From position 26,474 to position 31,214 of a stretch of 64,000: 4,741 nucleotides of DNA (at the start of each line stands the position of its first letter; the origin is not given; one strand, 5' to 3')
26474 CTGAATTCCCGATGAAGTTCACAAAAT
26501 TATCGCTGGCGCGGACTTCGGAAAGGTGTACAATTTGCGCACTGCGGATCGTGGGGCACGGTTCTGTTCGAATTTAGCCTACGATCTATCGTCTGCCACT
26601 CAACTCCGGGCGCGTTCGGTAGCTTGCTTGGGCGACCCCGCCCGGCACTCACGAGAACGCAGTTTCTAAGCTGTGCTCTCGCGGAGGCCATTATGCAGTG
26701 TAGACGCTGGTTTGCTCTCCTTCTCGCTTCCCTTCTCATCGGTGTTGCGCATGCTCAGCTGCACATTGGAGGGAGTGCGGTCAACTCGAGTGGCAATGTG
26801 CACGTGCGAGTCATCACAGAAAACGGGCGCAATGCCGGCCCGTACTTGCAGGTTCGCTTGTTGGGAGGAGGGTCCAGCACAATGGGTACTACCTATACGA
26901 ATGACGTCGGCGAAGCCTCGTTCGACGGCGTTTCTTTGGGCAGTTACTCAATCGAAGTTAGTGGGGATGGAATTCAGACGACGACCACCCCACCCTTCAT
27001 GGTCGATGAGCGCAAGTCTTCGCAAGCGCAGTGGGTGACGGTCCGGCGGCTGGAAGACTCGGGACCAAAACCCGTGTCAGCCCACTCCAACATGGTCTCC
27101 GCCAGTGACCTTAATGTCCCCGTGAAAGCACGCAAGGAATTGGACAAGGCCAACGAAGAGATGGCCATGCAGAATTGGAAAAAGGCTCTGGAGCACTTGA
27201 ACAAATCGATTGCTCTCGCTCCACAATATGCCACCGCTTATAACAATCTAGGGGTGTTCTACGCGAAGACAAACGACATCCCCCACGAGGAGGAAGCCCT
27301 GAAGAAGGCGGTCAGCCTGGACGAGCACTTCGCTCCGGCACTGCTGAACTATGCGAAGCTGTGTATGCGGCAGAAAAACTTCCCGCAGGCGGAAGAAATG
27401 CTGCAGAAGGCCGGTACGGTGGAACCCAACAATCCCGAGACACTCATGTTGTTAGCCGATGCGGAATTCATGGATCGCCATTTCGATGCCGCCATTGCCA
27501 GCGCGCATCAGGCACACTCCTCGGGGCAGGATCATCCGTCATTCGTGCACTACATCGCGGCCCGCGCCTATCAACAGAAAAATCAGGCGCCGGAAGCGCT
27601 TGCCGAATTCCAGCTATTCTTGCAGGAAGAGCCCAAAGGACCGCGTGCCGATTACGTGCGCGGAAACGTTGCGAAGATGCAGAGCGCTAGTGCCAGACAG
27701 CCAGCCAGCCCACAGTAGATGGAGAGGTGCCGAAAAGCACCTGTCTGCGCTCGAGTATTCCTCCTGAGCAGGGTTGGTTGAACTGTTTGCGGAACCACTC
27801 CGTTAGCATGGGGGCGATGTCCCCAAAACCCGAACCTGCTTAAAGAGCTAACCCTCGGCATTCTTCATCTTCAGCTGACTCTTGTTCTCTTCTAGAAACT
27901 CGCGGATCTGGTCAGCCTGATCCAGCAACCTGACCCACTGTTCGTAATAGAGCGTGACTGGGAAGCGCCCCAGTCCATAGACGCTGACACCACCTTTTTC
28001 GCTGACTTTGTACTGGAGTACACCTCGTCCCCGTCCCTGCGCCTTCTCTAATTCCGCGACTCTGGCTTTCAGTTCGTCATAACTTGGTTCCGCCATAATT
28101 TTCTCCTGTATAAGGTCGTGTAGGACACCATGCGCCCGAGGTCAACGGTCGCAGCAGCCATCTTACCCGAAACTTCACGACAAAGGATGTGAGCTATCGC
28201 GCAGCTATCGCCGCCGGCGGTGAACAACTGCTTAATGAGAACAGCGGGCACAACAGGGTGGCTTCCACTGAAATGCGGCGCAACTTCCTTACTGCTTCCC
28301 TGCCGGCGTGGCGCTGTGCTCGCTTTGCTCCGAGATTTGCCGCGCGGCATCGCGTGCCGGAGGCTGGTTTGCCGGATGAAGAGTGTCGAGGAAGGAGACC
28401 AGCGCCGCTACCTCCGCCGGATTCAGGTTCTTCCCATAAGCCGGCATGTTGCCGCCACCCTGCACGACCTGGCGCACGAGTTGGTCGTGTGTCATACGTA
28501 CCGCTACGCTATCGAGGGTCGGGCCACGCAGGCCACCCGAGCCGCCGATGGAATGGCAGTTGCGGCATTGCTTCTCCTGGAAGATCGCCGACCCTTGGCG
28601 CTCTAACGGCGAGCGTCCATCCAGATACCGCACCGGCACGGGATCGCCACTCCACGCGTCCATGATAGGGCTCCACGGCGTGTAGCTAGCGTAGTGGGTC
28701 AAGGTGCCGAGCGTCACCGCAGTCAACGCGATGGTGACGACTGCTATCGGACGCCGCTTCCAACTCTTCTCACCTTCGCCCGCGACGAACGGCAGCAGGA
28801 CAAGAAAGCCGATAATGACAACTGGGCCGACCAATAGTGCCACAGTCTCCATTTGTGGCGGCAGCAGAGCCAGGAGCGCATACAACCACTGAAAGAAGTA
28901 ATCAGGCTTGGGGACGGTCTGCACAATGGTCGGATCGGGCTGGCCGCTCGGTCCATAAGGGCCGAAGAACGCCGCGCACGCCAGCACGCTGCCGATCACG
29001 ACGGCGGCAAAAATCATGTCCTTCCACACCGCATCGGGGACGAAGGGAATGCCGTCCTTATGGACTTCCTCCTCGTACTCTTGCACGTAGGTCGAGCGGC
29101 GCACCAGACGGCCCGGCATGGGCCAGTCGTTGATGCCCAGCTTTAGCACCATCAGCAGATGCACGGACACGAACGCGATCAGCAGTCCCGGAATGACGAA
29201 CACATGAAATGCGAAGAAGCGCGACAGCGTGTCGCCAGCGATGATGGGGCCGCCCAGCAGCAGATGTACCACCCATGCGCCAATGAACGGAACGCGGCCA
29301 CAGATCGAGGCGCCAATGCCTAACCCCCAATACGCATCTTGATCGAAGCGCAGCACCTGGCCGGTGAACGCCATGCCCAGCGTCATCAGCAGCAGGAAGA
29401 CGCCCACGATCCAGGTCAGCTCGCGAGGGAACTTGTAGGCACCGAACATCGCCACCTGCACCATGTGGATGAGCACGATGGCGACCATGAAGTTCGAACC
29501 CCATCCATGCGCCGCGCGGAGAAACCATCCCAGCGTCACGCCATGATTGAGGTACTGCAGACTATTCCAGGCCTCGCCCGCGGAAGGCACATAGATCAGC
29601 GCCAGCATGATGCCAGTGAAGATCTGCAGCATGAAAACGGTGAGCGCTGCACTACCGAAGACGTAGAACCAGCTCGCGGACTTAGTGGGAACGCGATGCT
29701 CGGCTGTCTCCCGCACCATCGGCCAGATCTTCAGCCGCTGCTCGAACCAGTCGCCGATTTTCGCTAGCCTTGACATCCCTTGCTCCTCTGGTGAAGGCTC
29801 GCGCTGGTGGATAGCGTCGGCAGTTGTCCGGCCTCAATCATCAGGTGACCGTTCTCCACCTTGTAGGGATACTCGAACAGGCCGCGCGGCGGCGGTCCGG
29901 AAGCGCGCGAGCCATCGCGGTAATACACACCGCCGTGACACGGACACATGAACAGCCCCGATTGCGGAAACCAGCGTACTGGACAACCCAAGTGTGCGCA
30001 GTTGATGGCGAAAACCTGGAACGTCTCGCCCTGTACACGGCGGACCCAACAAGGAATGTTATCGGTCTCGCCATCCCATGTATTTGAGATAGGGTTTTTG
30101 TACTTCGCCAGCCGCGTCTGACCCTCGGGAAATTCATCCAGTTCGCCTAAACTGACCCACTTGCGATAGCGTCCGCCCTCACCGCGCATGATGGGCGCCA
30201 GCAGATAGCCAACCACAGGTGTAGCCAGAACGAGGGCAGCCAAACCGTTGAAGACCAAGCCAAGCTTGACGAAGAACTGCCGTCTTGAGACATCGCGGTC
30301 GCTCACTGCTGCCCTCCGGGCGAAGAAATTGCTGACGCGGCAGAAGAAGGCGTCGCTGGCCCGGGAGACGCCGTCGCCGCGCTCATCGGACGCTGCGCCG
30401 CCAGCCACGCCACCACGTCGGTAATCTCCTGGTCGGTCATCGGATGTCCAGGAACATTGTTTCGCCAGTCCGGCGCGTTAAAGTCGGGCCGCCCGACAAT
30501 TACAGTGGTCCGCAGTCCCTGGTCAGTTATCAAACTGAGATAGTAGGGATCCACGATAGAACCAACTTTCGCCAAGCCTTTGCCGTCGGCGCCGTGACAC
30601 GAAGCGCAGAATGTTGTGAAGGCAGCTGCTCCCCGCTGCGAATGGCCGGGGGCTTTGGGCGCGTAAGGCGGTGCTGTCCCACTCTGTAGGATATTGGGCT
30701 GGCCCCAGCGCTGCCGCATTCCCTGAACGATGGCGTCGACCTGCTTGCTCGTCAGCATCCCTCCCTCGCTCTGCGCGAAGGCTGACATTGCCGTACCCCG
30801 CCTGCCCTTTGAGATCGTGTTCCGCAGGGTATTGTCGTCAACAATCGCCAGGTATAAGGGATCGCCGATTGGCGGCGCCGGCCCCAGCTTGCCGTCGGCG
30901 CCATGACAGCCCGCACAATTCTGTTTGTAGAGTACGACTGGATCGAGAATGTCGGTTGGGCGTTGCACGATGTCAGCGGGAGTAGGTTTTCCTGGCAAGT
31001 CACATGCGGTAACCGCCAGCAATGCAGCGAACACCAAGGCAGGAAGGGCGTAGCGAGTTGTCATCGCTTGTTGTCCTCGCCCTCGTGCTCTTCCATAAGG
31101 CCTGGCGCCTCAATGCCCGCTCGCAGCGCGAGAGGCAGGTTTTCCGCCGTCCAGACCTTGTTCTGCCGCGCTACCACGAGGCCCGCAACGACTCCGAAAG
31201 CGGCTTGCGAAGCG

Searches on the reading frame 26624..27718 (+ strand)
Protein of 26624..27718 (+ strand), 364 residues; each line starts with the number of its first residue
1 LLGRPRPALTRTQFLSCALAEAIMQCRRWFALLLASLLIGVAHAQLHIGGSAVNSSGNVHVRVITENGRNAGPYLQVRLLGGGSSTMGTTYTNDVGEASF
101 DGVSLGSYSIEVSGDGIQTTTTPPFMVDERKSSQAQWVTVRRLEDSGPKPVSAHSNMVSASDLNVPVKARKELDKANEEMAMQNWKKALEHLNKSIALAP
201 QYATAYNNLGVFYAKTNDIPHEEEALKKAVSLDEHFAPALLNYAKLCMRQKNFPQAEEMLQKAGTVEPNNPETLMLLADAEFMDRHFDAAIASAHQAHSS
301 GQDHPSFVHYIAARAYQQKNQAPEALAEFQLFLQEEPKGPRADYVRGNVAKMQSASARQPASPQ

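Call 52: search_protein_families(library=pfam, proteins=[window:26624-27718:+], max_evalue=0.0001)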
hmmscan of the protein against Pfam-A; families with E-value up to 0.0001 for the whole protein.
window:26624-27718:+ (364 aa): 13 families
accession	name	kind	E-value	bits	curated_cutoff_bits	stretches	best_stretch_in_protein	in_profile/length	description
PF14559.12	TPR_19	-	6.2e-15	55.7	25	1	224-278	12-66/68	Tetratricopeptide repeat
PF07719.23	TPR_2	-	1e-13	50.6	27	0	176-202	8-34/34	Tetratricopeptide repeat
PF13432.12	TPR_16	-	7.5e-12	45.9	32.7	1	173-231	1-59/65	Tetratricopeptide repeat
PF13428.12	TPR_14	-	1.1e-11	44.7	23.5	0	239-279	3-43/44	Tetratricopeptide repeat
PF13414.12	TPR_11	-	9.7e-11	41.6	26.8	1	177-215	2-40/42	TPR repeat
PF13424.12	TPR_12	-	5.8e-09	36.5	30.1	1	179-234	13-76/77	Tetratricopeptide repeat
PF23914.1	TPR_CcmH_CycH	-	1.5e-08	35.1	42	1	173-293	20-143/158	Cytochrome c-type biogenesis protein H TPR domain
PF13371.12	TPR_9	-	1.8e-08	34.7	35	0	313-346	36-69/73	Tetratricopeptide repeat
PF00515.34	TPR_1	-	3.4e-08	33.4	27.8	0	175-202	7-34/34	Tetratricopeptide repeat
PF13431.12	TPR_17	-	1e-07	32.1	24.4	0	192-218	2-28/34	Tetratricopeptide repeat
PF13620.12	CarboxypepD_reg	-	1.1e-07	32.5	32.3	1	59-135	2-77/82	Carboxypeptidase regulatory-like domain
PF13181.12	TPR_8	-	1.3e-07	31.7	25.7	0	203-234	1-32/34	Tetratricopeptide repeat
PF12895.13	ANAPC3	-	8.3e-05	23.2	27.2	0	250-327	2-77/82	Anaphase-promoting complex, cyclosome, subunit 3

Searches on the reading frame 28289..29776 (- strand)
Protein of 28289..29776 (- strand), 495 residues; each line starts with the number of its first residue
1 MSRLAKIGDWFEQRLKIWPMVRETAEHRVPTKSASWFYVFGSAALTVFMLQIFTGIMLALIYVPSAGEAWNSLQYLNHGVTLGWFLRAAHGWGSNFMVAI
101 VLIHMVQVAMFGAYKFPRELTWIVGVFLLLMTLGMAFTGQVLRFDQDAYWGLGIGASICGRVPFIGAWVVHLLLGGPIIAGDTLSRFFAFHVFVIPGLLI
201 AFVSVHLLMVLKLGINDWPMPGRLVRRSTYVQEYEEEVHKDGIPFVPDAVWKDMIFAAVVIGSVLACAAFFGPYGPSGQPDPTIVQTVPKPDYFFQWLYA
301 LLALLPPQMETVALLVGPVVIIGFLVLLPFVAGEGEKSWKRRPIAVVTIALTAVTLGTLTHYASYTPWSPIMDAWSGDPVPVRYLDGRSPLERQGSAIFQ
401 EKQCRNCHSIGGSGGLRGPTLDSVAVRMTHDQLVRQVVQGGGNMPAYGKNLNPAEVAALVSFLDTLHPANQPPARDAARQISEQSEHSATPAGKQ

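Call 52: search_protein_families(library=pfam, proteins=[window:28289-29776:-], max_evalue=0.0001)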
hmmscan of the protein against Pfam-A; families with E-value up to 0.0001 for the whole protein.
window:28289-29776:- (495 aa): 4 families
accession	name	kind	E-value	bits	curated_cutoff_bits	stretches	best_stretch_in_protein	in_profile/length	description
PF00033.24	Cytochrome_B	-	1.3e-42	146.3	27.2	1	33-212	9-187/189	Cytochrome b/b6/petB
PF13631.11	Cytochrom_B_N_2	-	3.9e-35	121.7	27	1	96-269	2-160/169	Cytochrome b(N-terminal)/b6/petB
PF13442.11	Cytochrome_CBB3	-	1.4e-12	48.2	27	1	393-463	4-68/68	Cytochrome C oxidase, cbb3-type, subunit III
PF00034.26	Cytochrom_C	-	5.3e-08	34.5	21.3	1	394-466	3-89/90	Cytochrome c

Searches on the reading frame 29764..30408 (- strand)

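Call 52: search_protein_families(library=pfam, proteins=[window:29764-30408:-], max_evalue=0.0001)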
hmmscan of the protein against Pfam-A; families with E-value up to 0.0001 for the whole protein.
window:29764-30408:- (214 aa): 1 family
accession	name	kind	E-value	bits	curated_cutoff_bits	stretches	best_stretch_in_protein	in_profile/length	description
PF00355.32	Rieske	-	8.6e-07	29.2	20.3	1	119-181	25-88/88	Rieske [2Fe-2S] domain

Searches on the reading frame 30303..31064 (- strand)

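Call 52: search_protein_families(library=pfam, proteins=[window:30303-31064:-], max_evalue=0.0001)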
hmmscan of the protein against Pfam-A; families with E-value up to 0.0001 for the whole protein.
window:30303-31064:- (253 aa): 2 families
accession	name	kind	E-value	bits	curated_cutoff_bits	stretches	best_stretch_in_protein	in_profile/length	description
PF13442.11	Cytochrome_CBB3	-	2e-16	60.5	27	2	42-113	6-65/68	Cytochrome C oxidase, cbb3-type, subunit III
PF00034.26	Cytochrom_C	-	7.3e-16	59.7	21.3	2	143-222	2-87/90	Cytochrome c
